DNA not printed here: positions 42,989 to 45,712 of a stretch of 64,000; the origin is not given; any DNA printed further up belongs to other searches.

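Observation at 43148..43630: Sensor kinase N-terminus matches the ethylene-binding domain of plant/cyanobacterial ethylene receptors, including the Cu(I)-ligand Cys and His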

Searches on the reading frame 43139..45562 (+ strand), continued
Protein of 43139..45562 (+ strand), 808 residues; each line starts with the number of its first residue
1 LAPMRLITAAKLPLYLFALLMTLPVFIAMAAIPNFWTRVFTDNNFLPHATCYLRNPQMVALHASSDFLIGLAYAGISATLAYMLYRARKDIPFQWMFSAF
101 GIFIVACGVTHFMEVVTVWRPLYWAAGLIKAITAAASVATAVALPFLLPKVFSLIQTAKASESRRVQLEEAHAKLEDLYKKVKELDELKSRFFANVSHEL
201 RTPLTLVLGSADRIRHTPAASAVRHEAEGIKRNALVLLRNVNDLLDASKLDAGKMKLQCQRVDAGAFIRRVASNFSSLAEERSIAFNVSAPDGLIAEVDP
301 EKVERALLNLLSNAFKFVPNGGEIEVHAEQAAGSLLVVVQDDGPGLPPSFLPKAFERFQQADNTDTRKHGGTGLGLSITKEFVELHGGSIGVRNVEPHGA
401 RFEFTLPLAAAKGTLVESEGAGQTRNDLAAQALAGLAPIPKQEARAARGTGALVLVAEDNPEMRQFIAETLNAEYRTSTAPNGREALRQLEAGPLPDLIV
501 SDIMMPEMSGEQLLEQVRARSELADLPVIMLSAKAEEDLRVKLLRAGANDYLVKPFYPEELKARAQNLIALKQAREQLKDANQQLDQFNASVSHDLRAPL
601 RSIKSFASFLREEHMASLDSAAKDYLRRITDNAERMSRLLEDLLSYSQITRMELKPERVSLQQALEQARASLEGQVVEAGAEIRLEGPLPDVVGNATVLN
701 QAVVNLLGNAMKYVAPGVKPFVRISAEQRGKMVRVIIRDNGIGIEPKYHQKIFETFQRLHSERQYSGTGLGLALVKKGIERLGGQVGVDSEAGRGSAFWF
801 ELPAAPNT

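Call 22: find_homologous_proteins(query=window:43148-45562:+, max_evalue=1e-30)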
Query window:43148-45562:+ (805 aa): 6318 proteins with E <= 1e-30 among 8000 candidates; the best 120 are listed.
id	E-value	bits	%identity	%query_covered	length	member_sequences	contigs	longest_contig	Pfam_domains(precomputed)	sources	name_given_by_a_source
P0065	0.0e+0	1765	100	100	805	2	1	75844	PF13581.13,PF02518.32,PF00512.32,PF13589.13,PF25487.2,PF00072.31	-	-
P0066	2.1e-269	914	53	100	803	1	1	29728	PF13581.13,PF02518.32,PF00512.32,PF25487.2,PF00072.31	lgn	-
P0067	2.6e-262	891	53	100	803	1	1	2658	PF13581.13,PF02518.32,PF00512.32,PF25487.2,PF00072.31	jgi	jgi:signal transduction histidine kinase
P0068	1.5e-252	858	53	95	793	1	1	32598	PF13581.13,PF02518.32,PF00512.32,PF25487.2,PF00072.31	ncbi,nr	ncbi:MAG: ATP-binding protein [Verrucomicrobiota bacterium]|nr:ATP-binding protein [Verrucomicrobiot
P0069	1.1e-236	806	48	98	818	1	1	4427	PF02518.32,PF00512.32,PF25487.2,PF00072.31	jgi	jgi:signal transduction histidine kinase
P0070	6.7e-231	787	48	99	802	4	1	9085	PF02518.32,PF00512.32,PF25487.2,PF00072.31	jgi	-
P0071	8.8e-231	787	45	99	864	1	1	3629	PF02518.32,PF00512.32,PF25487.2,PF00072.31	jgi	jgi:signal transduction histidine kinase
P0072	9.3e-230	783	45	99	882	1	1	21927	PF02518.32,PF00512.32,PF25487.2,PF00072.31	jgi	jgi:signal transduction histidine kinase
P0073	9.2e-228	777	45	79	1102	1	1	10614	PF08447.19,PF13426.14,PF13188.14,PF08448.17,PF02518.32,PF00512.32,PF00989.32,PF25487.2,PF00072.31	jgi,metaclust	metaclust:\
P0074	1.6e-226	772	47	96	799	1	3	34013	PF13581.13,PF02518.32,PF00512.32,PF25487.2,PF00072.31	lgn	-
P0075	4.6e-226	771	49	96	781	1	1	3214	PF02518.32,PF00512.32,PF25487.2,PF00072.31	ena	-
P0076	9.5e-226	770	47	99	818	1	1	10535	PF02518.32,PF00512.32,PF25487.2,PF00072.31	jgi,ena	-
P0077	9.0e-225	767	46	98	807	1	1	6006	PF02518.32,PF00512.32,PF25487.2,PF00072.31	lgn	-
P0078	1.4e-224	766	48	75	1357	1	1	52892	PF08447.19,PF13426.14,PF13188.14,PF24820.2,PF08448.17,PF02518.32,PF00512.32,PF00989.32,PF25487.2,PF00072.31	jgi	jgi:PAS domain S-box-containing protein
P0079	4.1e-223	761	46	96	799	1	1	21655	PF13581.13,PF02518.32,PF00512.32,PF25487.2,PF00072.31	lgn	-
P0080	1.1e-222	760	47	77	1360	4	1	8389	PF13426.14,PF13188.14,PF24820.2,PF00512.32,PF00072.31,PF13596.13,PF08447.19,PF12860.14,PF08448.17,PF02518.32,PF00989.32,PF25487.2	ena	-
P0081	2.7e-221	755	47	96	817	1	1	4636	PF02518.32,PF00512.32,PF25487.2,PF00072.31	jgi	jgi:signal transduction histidine kinase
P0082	5.7e-220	751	49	93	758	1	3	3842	PF02518.32,PF00512.32,PF25487.2,PF00072.31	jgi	jgi:signal transduction histidine kinase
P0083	4.4e-216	738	45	98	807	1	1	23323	PF13581.13,PF02518.32,PF00512.32,PF25487.2,PF00072.31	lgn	-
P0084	5.4e-216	738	44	97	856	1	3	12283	PF13581.13,PF02518.32,PF00512.32,PF25487.2,PF00072.31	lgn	-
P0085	1.3e-213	730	44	98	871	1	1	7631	PF13581.13,PF02518.32,PF00512.32,PF25487.2,PF00072.31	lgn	-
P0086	1.4e-213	730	45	77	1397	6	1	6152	PF13185.13,PF12860.14,PF01590.33,PF08448.17,PF02518.32,PF00512.32,PF00989.32,PF25487.2,PF00072.31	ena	-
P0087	1.0e-212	727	43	96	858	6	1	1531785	PF13581.13,PF02518.32,PF00512.32,PF25487.2,PF00072.31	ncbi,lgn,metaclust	metaclust:status=active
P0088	2.7e-212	725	41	96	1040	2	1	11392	PF02518.32,PF00512.32,PF25487.2,PF00072.31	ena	-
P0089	6.8e-211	721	50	68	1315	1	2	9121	PF13426.14,PF13185.13,PF01590.33,PF08448.17,PF02518.32,PF13492.13,PF00512.32,PF00989.32,PF25487.2,PF00072.31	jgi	jgi:PAS domain S-box-containing protein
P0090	1.4e-210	720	45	94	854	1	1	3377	PF13581.13,PF02518.32,PF00512.32,PF25487.2,PF00072.31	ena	-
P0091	1.7e-210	719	49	71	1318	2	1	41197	PF13426.14,PF13185.13,PF01590.33,PF13581.13,PF08448.17,PF02518.32,PF13492.13,PF00512.32,PF00989.32,PF25487.2,PF00072.31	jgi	jgi:PAS domain S-box-containing protein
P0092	4.6e-210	718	41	96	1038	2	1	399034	PF13581.13,PF02518.32,PF00512.32,PF25487.2,PF00072.31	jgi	jgi:signal transduction histidine kinase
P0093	1.4e-209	716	43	96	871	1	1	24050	PF10090.16,PF13581.13,PF02518.32,PF00512.32,PF25487.2,PF00072.31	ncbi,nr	ncbi:MAG: ATP-binding protein [Leptolyngbyaceae cyanobacterium bins.302]|nr:ATP-binding protein [Lep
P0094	5.5e-209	715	45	81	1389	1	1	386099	PF13185.13,PF01590.33,PF08448.17,PF02518.32,PF00512.32,PF00989.32,PF25487.2,PF00072.31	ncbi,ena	-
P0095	5.7e-209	714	48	71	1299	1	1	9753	PF13426.14,PF13185.13,PF01590.33,PF08448.17,PF02518.32,PF13492.13,PF00512.32,PF00989.32,PF25487.2,PF00072.31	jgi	jgi:PAS domain S-box-containing protein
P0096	8.4e-209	714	49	67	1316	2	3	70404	PF13426.14,PF13185.13,PF01590.33,PF08448.17,PF02518.32,PF13492.13,PF00512.32,PF00989.32,PF25487.2,PF00072.31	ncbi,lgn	-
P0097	1.2e-208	713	45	95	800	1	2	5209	PF02518.32,PF00512.32,PF25487.2,PF00072.31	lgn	-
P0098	2.1e-208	713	44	81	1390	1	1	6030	PF13185.13,PF12860.14,PF01590.33,PF08448.17,PF02518.32,PF13492.13,PF00512.32,PF00989.32,PF25487.2,PF00072.31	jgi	jgi:PAS domain S-box-containing protein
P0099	2.5e-208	712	41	98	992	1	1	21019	PF13581.13,PF02518.32,PF00512.32,PF25487.2,PF00072.31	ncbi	-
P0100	4.0e-208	712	44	81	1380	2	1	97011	PF13185.13,PF12860.14,PF01590.33,PF08448.17,PF02518.32,PF13492.13,PF00512.32,PF00989.32,PF25487.2,PF00072.31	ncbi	ncbi:MAG TPA: ATP-binding protein [Oculatellaceae cyanobacterium]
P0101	6.1e-208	711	48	68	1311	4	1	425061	PF08447.19,PF13426.14,PF13188.14,PF12860.14,PF08448.17,PF02518.32,PF00512.32,PF00989.32,PF25487.2,PF00072.31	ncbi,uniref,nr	ncbi:response regulator [Leptolyngbya sp. FACHB-541]|uniref:ATP-binding protein n=1 Tax=Leptolyngbya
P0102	6.8e-208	711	41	96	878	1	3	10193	PF13581.13,PF02518.32,PF00512.32,PF25487.2,PF00072.31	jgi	jgi:signal transduction histidine kinase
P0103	1.2e-207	710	43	96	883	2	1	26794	PF02518.32,PF00512.32,PF25487.2,PF00072.31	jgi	-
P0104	1.4e-207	710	43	96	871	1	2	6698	PF13581.13,PF02518.32,PF00512.32,PF25487.2,PF00072.31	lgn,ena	-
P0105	1.8e-207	710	42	99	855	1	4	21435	PF13581.13,PF02518.32,PF00512.32,PF25487.2,PF00072.31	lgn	-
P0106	1.9e-207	709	42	99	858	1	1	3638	PF02518.32,PF00512.32,PF25487.2,PF00072.31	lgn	-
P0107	2.1e-207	709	42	96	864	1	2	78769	PF13581.13,PF02518.32,PF00512.32,PF25487.2,PF00072.31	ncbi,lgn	-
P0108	2.6e-207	709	43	96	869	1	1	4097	PF13581.13,PF02518.32,PF00512.32,PF25487.2,PF00072.31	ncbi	ncbi:MAG TPA: ATP-binding protein [Allocoleopsis sp.]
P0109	3.4e-207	709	42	98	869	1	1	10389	PF13581.13,PF02518.32,PF00512.32,PF25487.2,PF00072.31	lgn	-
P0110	5.3e-207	708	44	96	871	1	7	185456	PF13581.13,PF02518.32,PF00512.32,PF25487.2,PF00072.31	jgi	jgi:signal transduction histidine kinase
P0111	5.4e-207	708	43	99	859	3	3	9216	PF13581.13,PF02518.32,PF00512.32,PF25487.2,PF00072.31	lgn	-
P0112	1.2e-206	707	46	88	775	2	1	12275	PF13581.13,PF02518.32,PF00512.32,PF25487.2,PF00072.31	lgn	-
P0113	1.5e-206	706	48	70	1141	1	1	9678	PF08447.19,PF13581.13,PF08448.17,PF02518.32,PF00512.32,PF23198.2,PF00989.32,PF13589.13,PF25487.2,PF00072.31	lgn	-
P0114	1.6e-206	706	43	99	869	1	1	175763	PF13581.13,PF02518.32,PF00512.32,PF25487.2,PF00072.31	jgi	jgi:signal transduction histidine kinase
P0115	2.6e-206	706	43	96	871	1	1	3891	PF13581.13,PF02518.32,PF00512.32,PF25487.2,PF00072.31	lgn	-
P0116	3.2e-206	705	41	95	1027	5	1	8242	PF13581.13,PF02518.32,PF00512.32,PF25487.2,PF00072.31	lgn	-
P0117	3.4e-206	705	45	75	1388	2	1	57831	PF13185.13,PF01590.33,PF13581.13,PF08448.17,PF02518.32,PF13492.13,PF00512.32,PF00989.32,PF25487.2,PF00072.31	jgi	jgi:PAS domain S-box-containing protein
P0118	5.7e-206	705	43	94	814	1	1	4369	PF02518.32,PF00512.32,PF25487.2,PF00072.31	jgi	jgi:signal transduction histidine kinase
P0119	6.3e-206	704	43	96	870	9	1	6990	PF13581.13,PF02518.32,PF00512.32,PF25487.2,PF00072.31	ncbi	-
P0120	6.8e-206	704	43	96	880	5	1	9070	PF13581.13,PF02518.32,PF00512.32,PF25487.2,PF00072.31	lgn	-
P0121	1.2e-205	703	46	68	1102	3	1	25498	PF13426.14,PF13188.14,PF13581.13,PF08448.17,PF02518.32,PF00512.32,PF00989.32,PF25487.2,PF00072.31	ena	-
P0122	1.2e-205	703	42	98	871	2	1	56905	PF13581.13,PF02518.32,PF00512.32,PF25487.2,PF00072.31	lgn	-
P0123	1.5e-205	703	44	100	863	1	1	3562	PF13581.13,PF02518.32,PF00512.32,PF25487.2,PF00072.31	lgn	-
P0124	2.6e-205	702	48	68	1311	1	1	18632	PF08447.19,PF13426.14,PF13188.14,PF13581.13,PF08448.17,PF02518.32,PF00512.32,PF00989.32,PF25487.2,PF00072.31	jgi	-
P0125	3.2e-205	702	42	96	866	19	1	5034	PF13581.13,PF02518.32,PF00512.32,PF25487.2,PF00072.31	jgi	-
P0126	3.4e-205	702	42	96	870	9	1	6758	PF13581.13,PF02518.32,PF00512.32,PF25487.2,PF00072.31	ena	-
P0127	3.9e-205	702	42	99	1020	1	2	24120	PF13581.13,PF02518.32,PF00512.32,PF13589.13,PF25487.2,PF00072.31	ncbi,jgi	jgi:signal transduction histidine kinase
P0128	8.9e-205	701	44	96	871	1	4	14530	PF13581.13,PF02518.32,PF00512.32,PF25487.2,PF00072.31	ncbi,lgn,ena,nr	ncbi:MAG TPA: histidine kinase [Cyanobacteria bacterium UBA8803]|nr:histidine kinase [Cyanobacteria 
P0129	1.1e-204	700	47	71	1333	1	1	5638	PF13426.14,PF13188.14,PF13185.13,PF01590.33,PF08448.17,PF02518.32,PF13492.13,PF00512.32,PF00989.32,PF25487.2,PF00072.31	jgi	jgi:PAS domain S-box-containing protein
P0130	1.2e-204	700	40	95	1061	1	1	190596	PF13581.13,PF02518.32,PF00512.32,PF25487.2,PF00072.31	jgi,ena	-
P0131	1.7e-204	700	48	68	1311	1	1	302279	PF08447.19,PF13426.14,PF13188.14,PF12860.14,PF08448.17,PF02518.32,PF00512.32,PF00989.32,PF25487.2,PF00072.31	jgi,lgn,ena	jgi:PAS domain S-box-containing protein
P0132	2.6e-204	699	44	100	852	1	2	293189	PF13581.13,PF02518.32,PF00512.32,PF25487.2,PF00072.31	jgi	jgi:signal transduction histidine kinase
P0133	8.2e-204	697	43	96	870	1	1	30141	PF13581.13,PF02518.32,PF00512.32,PF25487.2,PF00072.31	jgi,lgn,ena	-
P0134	9.0e-204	697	42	96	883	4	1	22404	PF02518.32,PF00512.32,PF25487.2,PF00072.31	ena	-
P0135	1.2e-203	697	42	97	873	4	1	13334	PF02518.32,PF00512.32,PF25487.2,PF00072.31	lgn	-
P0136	1.6e-203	696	39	96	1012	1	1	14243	PF02518.32,PF00512.32,PF25487.2,PF00072.31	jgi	jgi:signal transduction histidine kinase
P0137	1.7e-203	696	41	96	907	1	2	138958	PF02518.32,PF00512.32,PF25487.2,PF00072.31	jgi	jgi:signal transduction histidine kinase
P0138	2.0e-203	696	43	97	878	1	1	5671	PF02518.32,PF00512.32,PF25487.2,PF00072.31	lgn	-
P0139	2.1e-203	696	55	47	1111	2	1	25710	PF13426.14,PF13188.14,PF08448.17,PF02518.32,PF00512.32,PF00989.32,PF25487.2,PF00072.31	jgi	-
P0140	2.3e-203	696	43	96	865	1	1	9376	PF13581.13,PF02518.32,PF00512.32,PF25487.2,PF00072.31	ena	-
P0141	5.8e-203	695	46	73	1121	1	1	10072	PF13426.14,PF13581.13,PF08448.17,PF02518.32,PF00512.32,PF00989.32,PF25487.2,PF00072.31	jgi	jgi:PAS domain S-box-containing protein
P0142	6.5e-203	694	42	96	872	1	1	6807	PF13581.13,PF02518.32,PF00512.32,PF25487.2,PF00072.31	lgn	-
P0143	7.7e-203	694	42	98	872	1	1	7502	PF13581.13,PF02518.32,PF00512.32,PF25487.2,PF00072.31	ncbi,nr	ncbi:MAG: response regulator [Coleofasciculus sp. S288]|nr:response regulator [Coleofasciculus sp. S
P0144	9.0e-203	694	43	96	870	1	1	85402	PF10090.16,PF13581.13,PF02518.32,PF00512.32,PF25487.2,PF00072.31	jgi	jgi:signal transduction histidine kinase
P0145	9.7e-203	694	42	96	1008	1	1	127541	PF02518.32,PF00512.32,PF25487.2,PF00072.31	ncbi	-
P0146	1.7e-202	693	42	97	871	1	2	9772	PF13581.13,PF02518.32,PF00512.32,PF25487.2,PF00072.31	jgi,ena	jgi:signal transduction histidine kinase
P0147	1.8e-202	693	52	66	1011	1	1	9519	PF08447.19,PF08448.17,PF02518.32,PF00512.32,PF00989.32,PF25487.2,PF00072.31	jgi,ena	-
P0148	7.5e-202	691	43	96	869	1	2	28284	PF02518.32,PF00512.32,PF25487.2,PF00072.31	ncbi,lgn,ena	-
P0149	1.3e-201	690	47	67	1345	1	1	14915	PF08447.19,PF13426.14,PF13188.14,PF12860.14,PF08448.17,PF02518.32,PF00512.32,PF00989.32,PF25487.2,PF00072.31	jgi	jgi:PAS domain S-box-containing protein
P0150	2.1e-201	689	42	98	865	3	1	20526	PF13581.13,PF02518.32,PF00512.32,PF25487.2,PF00072.31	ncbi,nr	ncbi:histidine kinase [filamentous cyanobacterium CCP2]|nr:histidine kinase [filamentous cyanobacter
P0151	2.8e-201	689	41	95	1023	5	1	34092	PF13581.13,PF02518.32,PF00512.32,PF25487.2,PF00072.31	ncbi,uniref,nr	ncbi:ATP-binding protein [Laspinema olomoucense]|uniref:ATP-binding protein n=1 Tax=Laspinema olomou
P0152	2.9e-201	689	42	96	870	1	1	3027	PF13581.13,PF02518.32,PF00512.32,PF25487.2,PF00072.31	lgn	-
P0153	3.8e-201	689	43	100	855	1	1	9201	PF13581.13,PF02518.32,PF00512.32,PF25487.2,PF00072.31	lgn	-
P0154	3.8e-201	689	42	98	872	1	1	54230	PF13581.13,PF02518.32,PF00512.32,PF25487.2,PF00072.31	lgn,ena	-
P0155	5.9e-201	688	43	96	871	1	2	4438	PF13581.13,PF02518.32,PF00512.32,PF25487.2,PF00072.31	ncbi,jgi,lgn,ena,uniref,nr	ncbi:MAG TPA: response regulator [Leptolyngbyaceae cyanobacterium M33_DOE_097]|uniref:histidine kina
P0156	1.3e-200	687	42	97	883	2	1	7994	PF02518.32,PF00512.32,PF25487.2,PF00072.31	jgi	-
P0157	2.5e-200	686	42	96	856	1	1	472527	PF13581.13,PF02518.32,PF00512.32,PF25487.2,PF00072.31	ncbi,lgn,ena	-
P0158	2.8e-200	686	41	98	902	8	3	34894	PF02518.32,PF00512.32,PF25487.2,PF00072.31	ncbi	-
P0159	3.9e-200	685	44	95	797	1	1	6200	PF02518.32,PF00512.32,PF25487.2,PF00072.31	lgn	-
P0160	4.3e-200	685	46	95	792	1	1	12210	PF13581.13,PF02518.32,PF00512.32,PF25487.2,PF00072.31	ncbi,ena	-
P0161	5.4e-200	685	43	97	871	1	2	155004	PF13581.13,PF02518.32,PF00512.32,PF25487.2,PF00072.31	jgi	jgi:signal transduction histidine kinase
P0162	6.2e-200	685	43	96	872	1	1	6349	PF02518.32,PF00512.32,PF25487.2,PF00072.31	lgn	-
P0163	9.1e-200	684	47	68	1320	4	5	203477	PF08447.19,PF13426.14,PF13188.14,PF12860.14,PF08448.17,PF02518.32,PF00512.32,PF00989.32,PF25487.2,PF00072.31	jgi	jgi:PAS domain S-box-containing protein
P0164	1.2e-199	684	43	97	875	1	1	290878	PF13581.13,PF02518.32,PF00512.32,PF25487.2,PF00072.31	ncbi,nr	ncbi:response regulator [Phormidium tenue FACHB-886]|nr:response regulator [Phormidium tenue FACHB-8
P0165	1.3e-199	684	42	96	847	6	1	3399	PF13581.13,PF02518.32,PF00512.32,PF25487.2,PF00072.31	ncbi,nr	ncbi:response regulator, partial [Nodosilinea sp. FACHB-131]|nr:response regulator [Nodosilinea sp. 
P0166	2.2e-199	683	44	95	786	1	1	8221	PF13581.13,PF02518.32,PF00512.32,PF25487.2,PF00072.31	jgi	jgi:signal transduction histidine kinase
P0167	3.0e-199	682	41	99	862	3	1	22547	PF02518.32,PF00512.32,PF25487.2,PF00072.31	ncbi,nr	ncbi:MAG TPA: ATP-binding protein [Nodosilinea sp.]|nr:ATP-binding protein [Nodosilinea sp.]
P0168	3.9e-199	682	42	96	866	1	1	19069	PF13581.13,PF02518.32,PF00512.32,PF25487.2,PF00072.31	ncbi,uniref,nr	ncbi:response regulator [Leptolyngbya sp. FACHB-36]|uniref:ATP-binding response regulator n=1 Tax=Le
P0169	1.0e-198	681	43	98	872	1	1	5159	PF13581.13,PF02518.32,PF00512.32,PF25487.2,PF00072.31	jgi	jgi:signal transduction histidine kinase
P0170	1.9e-198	680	41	97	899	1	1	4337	PF02518.32,PF00512.32,PF25487.2,PF00072.31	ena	-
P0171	2.0e-198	680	42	97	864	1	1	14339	PF13581.13,PF02518.32,PF00512.32,PF25487.2,PF00072.31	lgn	-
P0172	3.6e-198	679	41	95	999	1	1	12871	PF13581.13,PF02518.32,PF00512.32,PF25487.2,PF00072.31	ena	-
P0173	6.4e-198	678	45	96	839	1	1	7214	PF13581.13,PF02518.32,PF00512.32,PF25487.2,PF00072.31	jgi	jgi:signal transduction histidine kinase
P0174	6.6e-198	678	49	68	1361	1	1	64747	PF08447.19,PF13426.14,PF13188.14,PF08448.17,PF02518.32,PF00512.32,PF00989.32,PF25487.2,PF00072.31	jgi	jgi:PAS domain S-box-containing protein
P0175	7.0e-198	678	43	94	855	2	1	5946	PF13581.13,PF02518.32,PF00512.32,PF25487.2,PF00072.31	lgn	-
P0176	7.5e-198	678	42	95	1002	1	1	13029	PF02518.32,PF00512.32,PF25487.2,PF00072.31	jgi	jgi:signal transduction histidine kinase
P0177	1.1e-197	677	44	96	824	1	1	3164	PF13581.13,PF02518.32,PF00512.32,PF25487.2,PF00072.31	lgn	-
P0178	2.1e-197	676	40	97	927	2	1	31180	PF02518.32,PF00512.32,PF25487.2,PF00072.31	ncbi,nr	ncbi:ATP-binding response regulator [Microseira wollei]|nr:ATP-binding protein [Microseira wollei]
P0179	3.0e-197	676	43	99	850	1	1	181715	PF13581.13,PF02518.32,PF00512.32,PF25487.2,PF00072.31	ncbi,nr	ncbi:MAG TPA: ATP-binding protein [Blastocatellia bacterium]|nr:ATP-binding protein [Blastocatellia 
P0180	3.3e-197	676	40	97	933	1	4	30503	PF02518.32,PF00512.32,PF25487.2,PF00072.31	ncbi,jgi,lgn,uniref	ncbi:ATP-binding protein [Microseira sp. BLCC-F43]|jgi:signal transduction histidine kinase|uniref:A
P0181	8.3e-197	674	44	96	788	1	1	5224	PF02518.32,PF00512.32,PF25487.2,PF00072.31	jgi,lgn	jgi:signal transduction histidine kinase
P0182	2.8e-196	672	44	95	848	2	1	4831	PF13581.13,PF02518.32,PF00512.32,PF25487.2,PF00072.31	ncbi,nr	ncbi:MAG TPA: ATP-binding protein [Blastocatellia bacterium]|nr:ATP-binding protein [Blastocatellia 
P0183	2.9e-196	672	44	96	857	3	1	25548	PF13581.13,PF02518.32,PF00512.32,PF25487.2,PF00072.31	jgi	jgi:signal transduction histidine kinase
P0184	4.2e-196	672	43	96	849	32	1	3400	PF13581.13,PF02518.32,PF00512.32,PF25487.2,PF00072.31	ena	-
